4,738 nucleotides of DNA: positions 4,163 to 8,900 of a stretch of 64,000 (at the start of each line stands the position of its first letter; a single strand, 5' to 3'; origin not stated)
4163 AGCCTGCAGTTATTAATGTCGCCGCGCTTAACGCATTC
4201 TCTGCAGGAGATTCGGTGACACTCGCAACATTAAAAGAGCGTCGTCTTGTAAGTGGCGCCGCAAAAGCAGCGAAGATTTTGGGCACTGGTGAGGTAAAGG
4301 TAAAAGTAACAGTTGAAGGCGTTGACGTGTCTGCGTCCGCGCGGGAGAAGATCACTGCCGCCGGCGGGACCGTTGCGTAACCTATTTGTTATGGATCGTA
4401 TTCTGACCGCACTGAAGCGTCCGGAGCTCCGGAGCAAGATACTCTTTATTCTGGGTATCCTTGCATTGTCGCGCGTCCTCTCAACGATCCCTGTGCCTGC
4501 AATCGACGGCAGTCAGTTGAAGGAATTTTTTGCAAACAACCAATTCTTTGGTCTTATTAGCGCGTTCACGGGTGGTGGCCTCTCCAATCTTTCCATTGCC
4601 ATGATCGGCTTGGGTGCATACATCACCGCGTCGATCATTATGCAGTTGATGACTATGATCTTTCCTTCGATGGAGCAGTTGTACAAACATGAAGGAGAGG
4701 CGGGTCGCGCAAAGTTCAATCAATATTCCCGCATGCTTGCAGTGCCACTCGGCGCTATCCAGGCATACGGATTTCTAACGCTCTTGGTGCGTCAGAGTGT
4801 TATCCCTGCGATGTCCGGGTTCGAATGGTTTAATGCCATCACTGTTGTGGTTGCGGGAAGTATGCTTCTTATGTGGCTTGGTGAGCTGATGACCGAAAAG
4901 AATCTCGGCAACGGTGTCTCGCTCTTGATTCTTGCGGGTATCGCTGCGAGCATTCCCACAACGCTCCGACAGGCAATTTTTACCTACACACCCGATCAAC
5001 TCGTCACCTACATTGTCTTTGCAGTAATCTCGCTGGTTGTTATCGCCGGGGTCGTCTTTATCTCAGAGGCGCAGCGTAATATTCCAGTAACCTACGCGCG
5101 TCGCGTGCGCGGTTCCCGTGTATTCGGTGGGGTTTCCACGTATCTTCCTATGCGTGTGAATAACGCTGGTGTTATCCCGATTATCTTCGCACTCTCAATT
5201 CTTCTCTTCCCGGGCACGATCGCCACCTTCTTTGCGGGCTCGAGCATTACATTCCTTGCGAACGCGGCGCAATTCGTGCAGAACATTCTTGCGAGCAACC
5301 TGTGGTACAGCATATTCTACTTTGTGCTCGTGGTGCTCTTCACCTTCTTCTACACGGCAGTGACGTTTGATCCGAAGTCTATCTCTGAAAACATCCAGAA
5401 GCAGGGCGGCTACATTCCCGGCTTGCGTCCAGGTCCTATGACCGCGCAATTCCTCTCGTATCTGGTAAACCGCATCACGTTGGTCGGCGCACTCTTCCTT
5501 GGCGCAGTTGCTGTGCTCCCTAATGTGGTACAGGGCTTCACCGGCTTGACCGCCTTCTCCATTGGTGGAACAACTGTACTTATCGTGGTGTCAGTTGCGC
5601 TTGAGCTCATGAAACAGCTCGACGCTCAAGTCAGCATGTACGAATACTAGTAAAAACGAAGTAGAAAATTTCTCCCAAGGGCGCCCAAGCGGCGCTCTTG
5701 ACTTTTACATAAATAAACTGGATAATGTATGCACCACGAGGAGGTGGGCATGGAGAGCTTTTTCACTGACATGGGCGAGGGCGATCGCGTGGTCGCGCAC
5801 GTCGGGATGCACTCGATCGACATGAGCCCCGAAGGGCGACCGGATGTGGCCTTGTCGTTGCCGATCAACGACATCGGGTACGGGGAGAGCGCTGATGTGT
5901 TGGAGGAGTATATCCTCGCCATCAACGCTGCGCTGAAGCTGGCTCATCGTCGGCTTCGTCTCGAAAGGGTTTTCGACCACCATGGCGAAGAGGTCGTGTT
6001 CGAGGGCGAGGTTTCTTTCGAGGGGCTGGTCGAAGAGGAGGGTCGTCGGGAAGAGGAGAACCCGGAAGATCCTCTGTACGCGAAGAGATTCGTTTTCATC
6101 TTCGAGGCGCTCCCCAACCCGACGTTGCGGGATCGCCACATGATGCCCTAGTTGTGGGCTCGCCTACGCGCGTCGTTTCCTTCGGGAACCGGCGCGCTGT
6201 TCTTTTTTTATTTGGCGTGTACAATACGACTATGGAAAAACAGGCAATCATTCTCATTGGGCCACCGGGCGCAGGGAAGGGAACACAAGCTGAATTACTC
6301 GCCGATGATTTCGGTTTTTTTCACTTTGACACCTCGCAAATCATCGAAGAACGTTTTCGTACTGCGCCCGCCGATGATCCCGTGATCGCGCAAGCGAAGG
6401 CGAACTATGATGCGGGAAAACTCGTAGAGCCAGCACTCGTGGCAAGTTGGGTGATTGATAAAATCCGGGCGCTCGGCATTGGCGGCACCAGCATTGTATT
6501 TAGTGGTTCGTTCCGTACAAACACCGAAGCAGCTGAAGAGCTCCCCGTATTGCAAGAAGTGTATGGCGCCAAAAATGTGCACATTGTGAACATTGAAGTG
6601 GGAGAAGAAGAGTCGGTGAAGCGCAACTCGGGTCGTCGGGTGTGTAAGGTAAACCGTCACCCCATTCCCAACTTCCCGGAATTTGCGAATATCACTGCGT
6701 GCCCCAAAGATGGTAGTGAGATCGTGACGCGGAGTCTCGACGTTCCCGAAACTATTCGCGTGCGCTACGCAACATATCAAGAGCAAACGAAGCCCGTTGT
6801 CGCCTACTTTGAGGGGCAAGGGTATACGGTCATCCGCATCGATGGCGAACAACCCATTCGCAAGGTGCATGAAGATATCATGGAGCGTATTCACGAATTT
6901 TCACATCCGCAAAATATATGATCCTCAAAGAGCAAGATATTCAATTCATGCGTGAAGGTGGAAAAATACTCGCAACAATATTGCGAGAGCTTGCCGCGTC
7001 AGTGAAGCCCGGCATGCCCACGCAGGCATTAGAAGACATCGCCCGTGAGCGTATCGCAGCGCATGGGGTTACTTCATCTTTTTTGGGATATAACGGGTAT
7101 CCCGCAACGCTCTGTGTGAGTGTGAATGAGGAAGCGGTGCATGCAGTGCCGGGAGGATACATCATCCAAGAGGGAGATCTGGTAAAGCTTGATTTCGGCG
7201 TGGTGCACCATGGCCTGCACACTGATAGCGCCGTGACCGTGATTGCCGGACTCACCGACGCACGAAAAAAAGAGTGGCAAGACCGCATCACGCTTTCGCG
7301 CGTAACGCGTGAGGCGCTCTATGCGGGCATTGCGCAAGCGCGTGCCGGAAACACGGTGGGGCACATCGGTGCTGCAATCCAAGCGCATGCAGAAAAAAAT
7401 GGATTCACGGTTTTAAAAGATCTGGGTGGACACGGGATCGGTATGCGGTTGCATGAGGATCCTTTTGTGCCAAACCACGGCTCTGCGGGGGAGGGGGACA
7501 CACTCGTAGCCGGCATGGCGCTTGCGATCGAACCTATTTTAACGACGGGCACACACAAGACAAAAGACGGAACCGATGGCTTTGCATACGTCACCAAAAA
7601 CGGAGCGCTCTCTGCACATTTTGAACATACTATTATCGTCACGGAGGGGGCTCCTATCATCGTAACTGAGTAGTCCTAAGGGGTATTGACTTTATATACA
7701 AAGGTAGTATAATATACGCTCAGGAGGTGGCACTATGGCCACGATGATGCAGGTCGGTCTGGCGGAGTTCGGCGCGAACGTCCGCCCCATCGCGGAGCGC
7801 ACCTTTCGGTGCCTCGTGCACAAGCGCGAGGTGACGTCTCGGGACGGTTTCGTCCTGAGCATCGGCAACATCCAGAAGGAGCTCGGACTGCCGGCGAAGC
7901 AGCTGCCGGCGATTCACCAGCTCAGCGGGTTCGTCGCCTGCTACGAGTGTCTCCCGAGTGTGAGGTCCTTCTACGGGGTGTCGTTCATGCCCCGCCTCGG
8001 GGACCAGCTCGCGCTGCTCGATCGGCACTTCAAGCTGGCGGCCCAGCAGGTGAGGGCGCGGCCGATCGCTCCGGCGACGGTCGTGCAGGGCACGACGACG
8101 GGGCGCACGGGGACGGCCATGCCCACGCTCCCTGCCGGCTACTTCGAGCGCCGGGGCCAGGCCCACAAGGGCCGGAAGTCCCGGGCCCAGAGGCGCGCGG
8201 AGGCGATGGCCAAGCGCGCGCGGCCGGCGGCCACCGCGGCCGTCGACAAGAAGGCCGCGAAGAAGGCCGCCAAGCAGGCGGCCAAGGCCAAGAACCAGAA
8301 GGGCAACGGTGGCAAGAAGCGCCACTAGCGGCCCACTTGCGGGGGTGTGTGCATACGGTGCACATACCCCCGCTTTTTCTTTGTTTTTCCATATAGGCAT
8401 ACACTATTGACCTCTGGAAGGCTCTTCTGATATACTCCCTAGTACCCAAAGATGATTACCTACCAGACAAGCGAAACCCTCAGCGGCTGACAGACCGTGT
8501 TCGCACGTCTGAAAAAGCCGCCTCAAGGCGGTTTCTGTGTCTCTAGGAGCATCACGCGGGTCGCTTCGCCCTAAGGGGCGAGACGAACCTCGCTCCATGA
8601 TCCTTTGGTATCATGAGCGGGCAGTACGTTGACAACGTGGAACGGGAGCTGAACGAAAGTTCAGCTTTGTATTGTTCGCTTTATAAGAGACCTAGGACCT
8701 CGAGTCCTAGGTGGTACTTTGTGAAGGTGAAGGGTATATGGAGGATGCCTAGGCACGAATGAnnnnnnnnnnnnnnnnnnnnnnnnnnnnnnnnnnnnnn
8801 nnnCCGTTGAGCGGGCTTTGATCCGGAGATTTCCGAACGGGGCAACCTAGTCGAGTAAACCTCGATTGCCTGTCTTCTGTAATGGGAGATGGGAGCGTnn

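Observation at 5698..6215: Cassette 1: acidic 133-aa orphan protein wedged between secY and adk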

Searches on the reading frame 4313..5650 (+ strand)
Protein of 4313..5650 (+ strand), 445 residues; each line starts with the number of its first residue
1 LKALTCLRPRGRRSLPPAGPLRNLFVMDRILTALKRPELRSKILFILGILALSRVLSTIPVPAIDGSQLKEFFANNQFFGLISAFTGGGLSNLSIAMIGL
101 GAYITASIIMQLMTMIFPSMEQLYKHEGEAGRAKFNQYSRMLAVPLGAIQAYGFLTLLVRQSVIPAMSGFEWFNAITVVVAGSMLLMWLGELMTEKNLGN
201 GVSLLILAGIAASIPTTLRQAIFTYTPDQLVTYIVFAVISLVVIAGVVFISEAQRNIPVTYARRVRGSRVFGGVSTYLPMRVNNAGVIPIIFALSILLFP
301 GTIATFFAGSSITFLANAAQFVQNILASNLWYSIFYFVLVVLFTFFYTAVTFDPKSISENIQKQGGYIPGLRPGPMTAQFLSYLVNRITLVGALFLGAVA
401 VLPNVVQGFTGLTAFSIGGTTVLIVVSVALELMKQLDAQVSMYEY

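Call 5: search_protein_families(library=pfam, proteins=[window:4313-5650:+], max_evalue=1)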
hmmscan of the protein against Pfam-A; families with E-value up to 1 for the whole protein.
window:4313-5650:+ (445 aa): 3 families
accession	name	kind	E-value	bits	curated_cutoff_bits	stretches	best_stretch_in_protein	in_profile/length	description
PF00344.25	SecY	-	2.6e-96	323.1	32.2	1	94-433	1-306/306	SecY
PF18746.6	aGPT-Pplase3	-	0.11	12.3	25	1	120-187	160-229/279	Alpha-glutamyl/putrescinyl thymine pyrophosphorylase clade 3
PF11779.13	SPT_ssu-like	-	0.13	12.3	29.8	1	222-251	19-48/54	Small subunit of serine palmitoyltransferase-like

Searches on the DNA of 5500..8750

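Call 83: search_rna_families(source=window, start=5500, end=8750, threshold=evalue, max_evalue=1)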
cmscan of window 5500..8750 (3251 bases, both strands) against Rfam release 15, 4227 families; matches with E-value up to 1: 0.
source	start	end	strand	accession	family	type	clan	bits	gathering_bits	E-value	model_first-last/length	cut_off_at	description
